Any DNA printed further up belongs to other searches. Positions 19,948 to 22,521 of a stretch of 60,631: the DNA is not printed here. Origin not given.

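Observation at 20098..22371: Orphan 757-aa Cys/His-free, Gln/Ala/Asp/Thr-rich protein made of two tandem 331-aa repeats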

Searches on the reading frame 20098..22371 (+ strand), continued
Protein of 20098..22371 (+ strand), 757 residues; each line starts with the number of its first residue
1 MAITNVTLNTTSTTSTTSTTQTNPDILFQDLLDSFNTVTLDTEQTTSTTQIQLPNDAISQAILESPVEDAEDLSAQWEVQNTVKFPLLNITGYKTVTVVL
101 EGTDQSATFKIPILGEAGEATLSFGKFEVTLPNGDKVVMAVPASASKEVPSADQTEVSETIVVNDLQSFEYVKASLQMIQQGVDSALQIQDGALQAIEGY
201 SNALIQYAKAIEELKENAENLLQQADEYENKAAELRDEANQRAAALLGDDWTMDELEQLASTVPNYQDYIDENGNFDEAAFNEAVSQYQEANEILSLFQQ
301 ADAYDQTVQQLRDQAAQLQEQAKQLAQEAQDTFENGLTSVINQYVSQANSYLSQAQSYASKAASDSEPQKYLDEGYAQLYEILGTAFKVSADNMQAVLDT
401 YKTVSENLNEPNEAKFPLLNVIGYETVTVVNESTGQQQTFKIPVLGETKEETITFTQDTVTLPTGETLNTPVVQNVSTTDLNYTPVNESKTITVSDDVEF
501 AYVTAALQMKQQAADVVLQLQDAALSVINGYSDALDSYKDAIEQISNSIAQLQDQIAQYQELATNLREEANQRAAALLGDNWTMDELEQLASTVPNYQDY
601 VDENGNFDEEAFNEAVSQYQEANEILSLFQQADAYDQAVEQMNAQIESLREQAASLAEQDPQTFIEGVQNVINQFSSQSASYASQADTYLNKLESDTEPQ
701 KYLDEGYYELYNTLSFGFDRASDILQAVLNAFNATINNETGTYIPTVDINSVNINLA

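Call 68: find_encoding_contigs(protein=P0025, flank=10000, max_places=3)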
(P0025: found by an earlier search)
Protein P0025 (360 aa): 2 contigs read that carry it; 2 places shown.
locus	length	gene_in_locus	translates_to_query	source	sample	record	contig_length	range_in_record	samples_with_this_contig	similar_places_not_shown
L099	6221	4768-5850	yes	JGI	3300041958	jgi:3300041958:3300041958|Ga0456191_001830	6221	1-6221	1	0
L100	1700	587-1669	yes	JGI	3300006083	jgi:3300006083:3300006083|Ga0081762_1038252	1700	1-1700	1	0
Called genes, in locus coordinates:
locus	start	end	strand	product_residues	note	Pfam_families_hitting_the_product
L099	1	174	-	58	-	?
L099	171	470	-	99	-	PF02033:RBFA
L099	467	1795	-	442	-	PF01523:PmbA_TldD_1st, PF19290:PmbA_TldD_2nd, PF19289:PmbA_TldD_3rd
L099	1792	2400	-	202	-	PF02511:Thy1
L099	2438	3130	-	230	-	PF13507:GATase_5, PF07685:GATase_3, PF01965:DJ-1_PfpI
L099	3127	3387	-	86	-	PF02700:PurS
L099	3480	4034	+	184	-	PF02517:Rce1-like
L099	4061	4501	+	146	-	PF01252:Peptidase_A8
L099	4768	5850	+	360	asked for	-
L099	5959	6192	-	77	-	PF02391:MoaE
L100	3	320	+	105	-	?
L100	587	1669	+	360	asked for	-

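Call 75: search_protein_families(library=phrogs, proteins=[window:20098-22368:+], max_evalue=0.01)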
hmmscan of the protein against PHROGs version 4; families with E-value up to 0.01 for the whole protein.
window:20098-22368:+ (757 aa): 3 families
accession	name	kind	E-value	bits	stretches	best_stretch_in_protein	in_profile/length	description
phrog_13210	-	unknown function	0.00065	20.4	0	249-282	156-189/203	-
phrog_1204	-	tail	0.0016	17.3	0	513-686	402-1254/1483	tail protein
phrog_6664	-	unknown function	0.0027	19.1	0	287-328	49-89/97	-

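Call 76: fold_search(model_id=the predicted structure, library=pdb)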
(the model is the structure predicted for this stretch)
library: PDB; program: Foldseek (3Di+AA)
matches with E <= 10: 622; with E <= 0.001: 0
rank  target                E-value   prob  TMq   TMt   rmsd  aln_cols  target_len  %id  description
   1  9bm1                  1.9e-02  0.23  0.10  0.04  28.4       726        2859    8  State-3 of motor domain from full-length human dynein-1 in 5mM ATP (released 2025-04-23)
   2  9bly_A                2.4e-02  0.38  0.13  0.03  40.7       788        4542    9  Composite structure of full-length human dynein-1 in phi-particle conformation (released 2025-04-23)
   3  9bm0                  5.7e-02  0.28  0.12  0.04  29.7       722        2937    8  State-2 of motor domain from full-length human dynein-1 in 5mM ATP (released 2025-04-23)
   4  9dh5                  6.5e-02  0.30  0.13  0.04  28.8       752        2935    8  State-1 of the motor domain from full-length human dynein-1 in 5mM AMPPNP with 5mM Mg2+ (released 2025-04-23)
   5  5ek8                  7.1e-02  0.20  0.05  0.05  28.2       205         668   11  Crystal structure of a 9R-lipoxygenase from Cyanothece PCC8801 at 2.7 Angstroms (released 2015-12-23)
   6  7wgu_A                1.0e-01  0.13  0.06  0.11  35.8       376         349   10  Crystal structure of metal-binding protein EfeO from Escherichia coli (released 2022-12-14)
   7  9csi                  1.5e-01  0.28  0.08  0.11  36.2       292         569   10  A. baumannii MsbA Bound to Cerastecin Compound 5 (released 2024-09-04)
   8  7y1j                  1.5e-01  0.08  0.08  0.05  44.8       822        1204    9  Structure of SUR2A in complex with Mg-ATP and repaglinide in the inward-facing conformation. (released 2023-06-14)
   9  6qpq_A                1.6e-01  0.28  0.12  0.19  25.3       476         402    9  The structure of the cohesin head module elucidates the mechanism of ring opening (released 2020-02-05)
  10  5xei                  1.7e-01  0.16  0.10  0.13  25.7       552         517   10  Crystal structure of the Smc head domain with a coiled coil and joint derived from Pyrococcus yayanosii (released 2017-06-07)
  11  9rcv_E                2.0e-01  0.13  0.07  0.08  38.1       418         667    9  Structure of the Human Peptide-Loading Complex Arrested by HCMV US6 (released 2025-12-03)
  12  9a72_A                2.1e-01  0.28  0.10  0.21  27.9       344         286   12  Integrative model of YFMS-CHEW by crosslinking MS and deep learning (released 2024-09-18)
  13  9bly_B                2.2e-01  0.15  0.13  0.03  40.7       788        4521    9  Composite structure of full-length human dynein-1 in phi-particle conformation (released 2025-04-23)
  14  9juo                  2.5e-01  0.06  0.07  0.06  50.7       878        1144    9  Structure of Arabidopsis thaliana ABCB1 with AMP-PNP bound in the inward-facing conformation under IAA condition (released 2025-03-05)
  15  7qkr                  2.5e-01  0.06  0.07  0.05  45.0       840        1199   10  Cryo-EM structure of ABC transporter STE6-2p from Pichia pastoris with Verapamil at 3.2 A resolution (released 2022-10-26)
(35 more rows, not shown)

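Call 77: search_protein_families(library=padloc, proteins=[window:20098-22368:+], max_evalue=0.01)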
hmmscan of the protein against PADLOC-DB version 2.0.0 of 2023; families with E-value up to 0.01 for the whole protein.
window:20098-22368:+ (757 aa): 3 families
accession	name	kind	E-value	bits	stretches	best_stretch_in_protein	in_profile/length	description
PDLC00551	JetC2|JetC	-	6.1e-06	22.4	1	532-722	791-980/1365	DUF3584 domain; MukB-like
PDLC03868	LmuB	-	0.0062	12.8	1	505-663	589-741/1035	-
PDLC00579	JetC3|JetC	-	0.0088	11.9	0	191-375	780-957/1453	DUF3584 domain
